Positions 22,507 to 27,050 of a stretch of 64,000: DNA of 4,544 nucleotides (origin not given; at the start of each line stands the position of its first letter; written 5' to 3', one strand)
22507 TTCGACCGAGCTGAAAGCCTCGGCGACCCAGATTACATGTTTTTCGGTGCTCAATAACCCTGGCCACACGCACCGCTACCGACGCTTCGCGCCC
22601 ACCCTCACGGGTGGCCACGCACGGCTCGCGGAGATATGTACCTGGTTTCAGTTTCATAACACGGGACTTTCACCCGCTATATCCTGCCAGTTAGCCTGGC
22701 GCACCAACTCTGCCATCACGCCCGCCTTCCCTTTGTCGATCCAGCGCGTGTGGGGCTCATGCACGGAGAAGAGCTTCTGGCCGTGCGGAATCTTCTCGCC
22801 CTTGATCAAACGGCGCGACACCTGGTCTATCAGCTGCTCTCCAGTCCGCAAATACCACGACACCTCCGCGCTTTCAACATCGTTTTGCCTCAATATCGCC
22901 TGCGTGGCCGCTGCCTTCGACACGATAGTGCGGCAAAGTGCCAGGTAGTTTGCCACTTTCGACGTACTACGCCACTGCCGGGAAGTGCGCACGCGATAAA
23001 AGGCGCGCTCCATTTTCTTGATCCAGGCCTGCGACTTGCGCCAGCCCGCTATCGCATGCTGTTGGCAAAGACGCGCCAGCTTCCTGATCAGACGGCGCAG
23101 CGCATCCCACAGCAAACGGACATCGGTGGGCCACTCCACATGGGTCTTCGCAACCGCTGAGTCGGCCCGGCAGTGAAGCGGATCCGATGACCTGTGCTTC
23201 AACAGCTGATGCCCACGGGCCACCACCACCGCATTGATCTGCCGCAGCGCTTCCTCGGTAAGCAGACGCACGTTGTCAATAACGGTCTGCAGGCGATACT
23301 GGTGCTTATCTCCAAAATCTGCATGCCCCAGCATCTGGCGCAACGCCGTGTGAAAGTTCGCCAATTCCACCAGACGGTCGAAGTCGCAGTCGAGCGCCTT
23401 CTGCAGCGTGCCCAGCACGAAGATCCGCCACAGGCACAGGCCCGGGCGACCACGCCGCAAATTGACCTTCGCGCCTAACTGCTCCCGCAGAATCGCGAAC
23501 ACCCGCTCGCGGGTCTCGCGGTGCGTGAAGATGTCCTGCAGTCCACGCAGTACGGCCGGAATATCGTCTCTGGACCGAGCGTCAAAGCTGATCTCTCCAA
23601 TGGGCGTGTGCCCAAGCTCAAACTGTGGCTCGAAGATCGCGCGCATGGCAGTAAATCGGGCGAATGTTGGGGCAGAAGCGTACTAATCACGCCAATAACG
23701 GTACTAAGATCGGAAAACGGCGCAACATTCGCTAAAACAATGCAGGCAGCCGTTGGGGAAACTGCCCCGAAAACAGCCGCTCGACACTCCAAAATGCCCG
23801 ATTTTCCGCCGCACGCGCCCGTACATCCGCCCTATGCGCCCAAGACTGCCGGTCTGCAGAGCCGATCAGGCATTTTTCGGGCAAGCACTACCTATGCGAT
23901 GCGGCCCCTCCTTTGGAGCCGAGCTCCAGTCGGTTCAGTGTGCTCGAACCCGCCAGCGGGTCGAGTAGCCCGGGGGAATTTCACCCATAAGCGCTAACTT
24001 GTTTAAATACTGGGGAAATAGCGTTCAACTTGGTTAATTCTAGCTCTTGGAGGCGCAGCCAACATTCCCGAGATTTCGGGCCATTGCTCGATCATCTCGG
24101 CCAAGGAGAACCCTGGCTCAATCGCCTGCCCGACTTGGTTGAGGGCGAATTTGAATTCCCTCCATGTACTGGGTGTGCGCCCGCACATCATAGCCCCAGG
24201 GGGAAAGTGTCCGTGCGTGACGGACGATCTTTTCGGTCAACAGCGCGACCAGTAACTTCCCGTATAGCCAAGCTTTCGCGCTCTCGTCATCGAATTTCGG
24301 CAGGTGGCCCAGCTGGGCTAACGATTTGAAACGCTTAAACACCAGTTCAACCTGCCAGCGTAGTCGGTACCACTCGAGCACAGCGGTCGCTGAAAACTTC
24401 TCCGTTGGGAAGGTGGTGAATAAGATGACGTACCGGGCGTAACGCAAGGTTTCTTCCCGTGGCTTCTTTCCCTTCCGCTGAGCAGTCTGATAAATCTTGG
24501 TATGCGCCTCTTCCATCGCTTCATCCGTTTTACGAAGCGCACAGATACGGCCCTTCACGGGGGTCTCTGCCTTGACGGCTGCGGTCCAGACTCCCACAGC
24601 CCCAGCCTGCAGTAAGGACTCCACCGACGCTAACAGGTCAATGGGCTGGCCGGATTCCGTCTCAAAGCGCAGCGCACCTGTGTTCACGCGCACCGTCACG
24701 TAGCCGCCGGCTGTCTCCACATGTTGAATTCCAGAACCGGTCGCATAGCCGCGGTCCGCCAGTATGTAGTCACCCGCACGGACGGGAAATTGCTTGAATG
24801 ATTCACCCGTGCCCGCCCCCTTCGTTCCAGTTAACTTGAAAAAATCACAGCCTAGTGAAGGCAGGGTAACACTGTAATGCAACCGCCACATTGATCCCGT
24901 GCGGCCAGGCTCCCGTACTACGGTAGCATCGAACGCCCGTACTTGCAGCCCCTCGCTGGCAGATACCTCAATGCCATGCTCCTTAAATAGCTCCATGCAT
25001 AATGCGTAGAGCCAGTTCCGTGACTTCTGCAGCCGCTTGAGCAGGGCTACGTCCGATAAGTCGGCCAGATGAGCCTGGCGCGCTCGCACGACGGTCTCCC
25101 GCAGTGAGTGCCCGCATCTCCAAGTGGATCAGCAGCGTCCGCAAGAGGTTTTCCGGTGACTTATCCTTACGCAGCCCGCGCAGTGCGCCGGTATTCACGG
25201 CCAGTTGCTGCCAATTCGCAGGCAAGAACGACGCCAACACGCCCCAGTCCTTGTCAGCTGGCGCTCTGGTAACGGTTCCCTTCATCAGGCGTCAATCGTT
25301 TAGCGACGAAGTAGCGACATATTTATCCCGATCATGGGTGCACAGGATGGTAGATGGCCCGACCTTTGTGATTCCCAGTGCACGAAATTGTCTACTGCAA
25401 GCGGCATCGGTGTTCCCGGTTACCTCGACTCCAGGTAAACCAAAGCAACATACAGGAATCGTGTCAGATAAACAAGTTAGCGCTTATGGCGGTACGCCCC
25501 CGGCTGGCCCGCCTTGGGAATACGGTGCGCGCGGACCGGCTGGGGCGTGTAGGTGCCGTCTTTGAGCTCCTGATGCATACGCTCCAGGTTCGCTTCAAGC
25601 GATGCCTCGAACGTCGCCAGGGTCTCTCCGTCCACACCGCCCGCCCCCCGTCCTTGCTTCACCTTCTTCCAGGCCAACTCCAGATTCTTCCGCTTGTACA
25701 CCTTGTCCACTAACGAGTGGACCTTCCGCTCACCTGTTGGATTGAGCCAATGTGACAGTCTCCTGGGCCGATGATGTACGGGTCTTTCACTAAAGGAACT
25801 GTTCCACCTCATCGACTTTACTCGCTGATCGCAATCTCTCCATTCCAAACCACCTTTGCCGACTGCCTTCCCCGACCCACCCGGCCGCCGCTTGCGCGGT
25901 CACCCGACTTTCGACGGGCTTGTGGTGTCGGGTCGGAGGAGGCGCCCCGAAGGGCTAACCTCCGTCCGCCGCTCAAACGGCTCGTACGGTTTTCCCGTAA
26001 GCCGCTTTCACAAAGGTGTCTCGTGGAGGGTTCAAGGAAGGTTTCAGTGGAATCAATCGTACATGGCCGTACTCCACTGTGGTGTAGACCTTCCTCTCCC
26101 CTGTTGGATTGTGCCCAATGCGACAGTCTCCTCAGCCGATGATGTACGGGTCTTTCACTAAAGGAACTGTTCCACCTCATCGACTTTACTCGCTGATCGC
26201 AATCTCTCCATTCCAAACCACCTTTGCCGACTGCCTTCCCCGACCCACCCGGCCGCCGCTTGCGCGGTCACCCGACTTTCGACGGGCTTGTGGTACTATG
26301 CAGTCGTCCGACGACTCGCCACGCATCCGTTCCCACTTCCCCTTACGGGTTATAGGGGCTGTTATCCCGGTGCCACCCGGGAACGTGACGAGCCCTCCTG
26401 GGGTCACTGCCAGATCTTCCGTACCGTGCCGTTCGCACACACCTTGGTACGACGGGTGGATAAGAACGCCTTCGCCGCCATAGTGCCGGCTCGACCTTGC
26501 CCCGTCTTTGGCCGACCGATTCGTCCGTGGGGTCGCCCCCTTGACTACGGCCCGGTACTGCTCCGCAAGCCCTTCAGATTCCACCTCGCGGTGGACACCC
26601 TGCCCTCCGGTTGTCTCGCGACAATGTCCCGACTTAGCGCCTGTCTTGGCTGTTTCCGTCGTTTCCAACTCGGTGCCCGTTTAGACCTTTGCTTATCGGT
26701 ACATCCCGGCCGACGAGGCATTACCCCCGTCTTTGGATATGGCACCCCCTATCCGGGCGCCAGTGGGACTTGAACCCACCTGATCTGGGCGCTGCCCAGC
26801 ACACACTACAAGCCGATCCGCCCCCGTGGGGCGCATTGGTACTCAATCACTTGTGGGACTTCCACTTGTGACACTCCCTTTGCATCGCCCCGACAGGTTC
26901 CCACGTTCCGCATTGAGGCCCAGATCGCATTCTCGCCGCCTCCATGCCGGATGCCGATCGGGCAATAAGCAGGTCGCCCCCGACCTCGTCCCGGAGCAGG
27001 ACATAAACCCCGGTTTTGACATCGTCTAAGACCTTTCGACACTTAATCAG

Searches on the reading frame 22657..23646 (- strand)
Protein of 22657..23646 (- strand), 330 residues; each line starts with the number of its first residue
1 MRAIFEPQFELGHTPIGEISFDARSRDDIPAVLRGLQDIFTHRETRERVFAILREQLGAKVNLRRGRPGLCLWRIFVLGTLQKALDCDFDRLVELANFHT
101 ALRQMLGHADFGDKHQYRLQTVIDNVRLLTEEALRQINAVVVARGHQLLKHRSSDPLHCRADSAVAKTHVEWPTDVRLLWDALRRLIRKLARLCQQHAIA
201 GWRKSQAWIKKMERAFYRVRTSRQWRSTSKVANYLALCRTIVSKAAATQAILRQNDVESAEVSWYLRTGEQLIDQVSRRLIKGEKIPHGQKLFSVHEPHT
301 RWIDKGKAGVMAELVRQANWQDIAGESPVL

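Call 11: search_protein_families(library=pfam, proteins=[window:22657-23646:-])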
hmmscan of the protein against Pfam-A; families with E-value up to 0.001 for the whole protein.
window:22657-23646:- (330 aa): 0 families

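Call 12: search_protein_families(library=ncbifam, proteins=[window:22657-23646:-])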
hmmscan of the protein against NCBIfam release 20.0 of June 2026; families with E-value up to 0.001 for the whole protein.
window:22657-23646:- (330 aa): 2 families
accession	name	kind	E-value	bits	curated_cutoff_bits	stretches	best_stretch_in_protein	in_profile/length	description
NF033593.1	transpos_ISNCY_1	equivalog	6.5e-76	255.8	325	1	21-314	1-300/444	ISNCY family transposase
NF033578.1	transpos_IS5_1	equivalog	9.4e-17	61.2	275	1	55-313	33-281/419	IS5 family transposase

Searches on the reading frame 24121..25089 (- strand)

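Call 11: search_protein_families(library=pfam, proteins=[window:24121-25089:-])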
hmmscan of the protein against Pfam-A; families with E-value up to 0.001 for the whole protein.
window:24121-25089:- (323 aa): 1 family
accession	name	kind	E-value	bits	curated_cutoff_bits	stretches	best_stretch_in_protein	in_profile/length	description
PF01609.27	DDE_Tnp_1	-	8.1e-16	58.8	23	1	100-284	71-200/200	Transposase DDE domain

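Call 12: search_protein_families(library=ncbifam, proteins=[window:24121-25089:-])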
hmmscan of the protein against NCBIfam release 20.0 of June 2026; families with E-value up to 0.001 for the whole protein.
window:24121-25089:- (323 aa): 7 families
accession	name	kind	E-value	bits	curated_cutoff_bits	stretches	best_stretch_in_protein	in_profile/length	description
NF033592.1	transpos_IS4_1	equivalog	1.6e-37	129.4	115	1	9-288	62-331/332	IS4 family transposase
NF033591.1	transpos_IS4_2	equivalog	2.3e-05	23.7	152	1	107-256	120-246/340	IS4 family transposase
NF033539.1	transpos_IS1380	equivalog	0.00015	20.5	180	1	111-291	213-378/419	IS1380 family transposase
NF033559.2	transpos_IS1634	equivalog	0.00018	20.7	100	1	203-260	344-398/483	IS1634 family transposase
NF049925.1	transpos_IS4_4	equivalog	0.00066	18.5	250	0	220-262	303-343/449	IS4 family transposase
NF033590.1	transpos_IS4_3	equivalog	0.00073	18.6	160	1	222-259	255-293/405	IS4 family transposase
NF049999.1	transpos_IS701_3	equivalog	0.00084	18.3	170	0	230-262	302-334/412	IS701 family transposase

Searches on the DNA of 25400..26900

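Call 60: search_rna_families(source=window, start=25400, end=26900, threshold=evalue, max_evalue=10, show_alignments=2)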
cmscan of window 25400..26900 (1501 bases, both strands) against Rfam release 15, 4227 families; matches with E-value up to 10: 5.
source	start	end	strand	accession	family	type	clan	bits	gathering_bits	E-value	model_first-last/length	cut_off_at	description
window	26408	26595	-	RF02001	group-II-D1D4-3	Intron;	CL00102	24.8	32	0.013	1-170/170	no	Group II catalytic intron D1-D4-3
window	26755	26792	+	RF04354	Plastid-ycf2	Cis-reg;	-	20.8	65.7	0.27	1-75/75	no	Plastid-ycf2 5UTR RNA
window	26756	26803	-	RF01684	mascRNA-menRNA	Gene;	-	18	42.5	1.7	1-56/56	no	MALAT1-associated small cytoplasmic RNA/MEN beta RNA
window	26271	26320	-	RF02684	Twister-P5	Gene; ribozyme;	CL00120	17.3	37.6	1.2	1-58/58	no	Type-P5 twister ribozyme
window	26755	26823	-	RF01852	tRNA-Sec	Gene; tRNA;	CL00001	15.7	47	8.4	1-91/91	no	Selenocysteine transfer RNA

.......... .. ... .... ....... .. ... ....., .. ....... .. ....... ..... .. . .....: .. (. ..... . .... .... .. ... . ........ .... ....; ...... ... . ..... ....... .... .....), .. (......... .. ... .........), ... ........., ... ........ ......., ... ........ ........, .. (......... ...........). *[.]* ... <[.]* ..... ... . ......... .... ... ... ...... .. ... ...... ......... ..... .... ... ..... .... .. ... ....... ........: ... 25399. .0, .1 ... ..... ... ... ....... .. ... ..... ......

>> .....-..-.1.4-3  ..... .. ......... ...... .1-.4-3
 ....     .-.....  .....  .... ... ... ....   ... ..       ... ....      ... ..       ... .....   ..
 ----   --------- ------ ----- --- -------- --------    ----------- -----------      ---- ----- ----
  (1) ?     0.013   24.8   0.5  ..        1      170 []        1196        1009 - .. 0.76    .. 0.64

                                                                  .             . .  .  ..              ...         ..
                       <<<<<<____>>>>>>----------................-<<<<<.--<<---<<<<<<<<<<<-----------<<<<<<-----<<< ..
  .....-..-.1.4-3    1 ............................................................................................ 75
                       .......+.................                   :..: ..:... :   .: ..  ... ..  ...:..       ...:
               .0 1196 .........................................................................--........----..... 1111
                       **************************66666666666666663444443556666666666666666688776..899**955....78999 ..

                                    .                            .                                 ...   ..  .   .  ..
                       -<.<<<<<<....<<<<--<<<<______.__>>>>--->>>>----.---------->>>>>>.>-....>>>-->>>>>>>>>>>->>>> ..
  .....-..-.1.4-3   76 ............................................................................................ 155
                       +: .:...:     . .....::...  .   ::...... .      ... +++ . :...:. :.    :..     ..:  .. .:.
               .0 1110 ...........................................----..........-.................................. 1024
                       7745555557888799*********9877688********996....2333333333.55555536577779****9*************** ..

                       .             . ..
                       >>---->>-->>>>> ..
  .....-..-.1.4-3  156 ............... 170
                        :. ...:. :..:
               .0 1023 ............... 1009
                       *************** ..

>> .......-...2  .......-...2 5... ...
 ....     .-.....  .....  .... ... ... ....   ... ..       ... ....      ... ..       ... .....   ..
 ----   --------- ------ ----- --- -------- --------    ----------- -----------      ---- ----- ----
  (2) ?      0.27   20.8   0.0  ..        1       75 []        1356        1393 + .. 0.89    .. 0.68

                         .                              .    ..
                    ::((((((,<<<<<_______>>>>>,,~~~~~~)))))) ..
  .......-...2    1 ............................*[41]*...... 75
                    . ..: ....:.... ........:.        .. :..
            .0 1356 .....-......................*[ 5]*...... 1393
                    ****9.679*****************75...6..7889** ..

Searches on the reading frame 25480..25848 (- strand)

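Call 11: search_protein_families(library=pfam, proteins=[window:25480-25848:-])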
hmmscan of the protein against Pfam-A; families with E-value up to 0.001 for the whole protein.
window:25480-25848:- (123 aa): 0 families

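Call 12: search_protein_families(library=ncbifam, proteins=[window:25480-25848:-])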
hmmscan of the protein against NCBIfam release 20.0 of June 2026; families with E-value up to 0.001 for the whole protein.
window:25480-25848:- (123 aa): 1 family
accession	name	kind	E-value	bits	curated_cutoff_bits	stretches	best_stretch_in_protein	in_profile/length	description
TIGR04416.1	group_II_RT_mat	equivalog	9.4e-16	57.9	300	1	54-114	2-62/353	group II intron reverse transcriptase/maturase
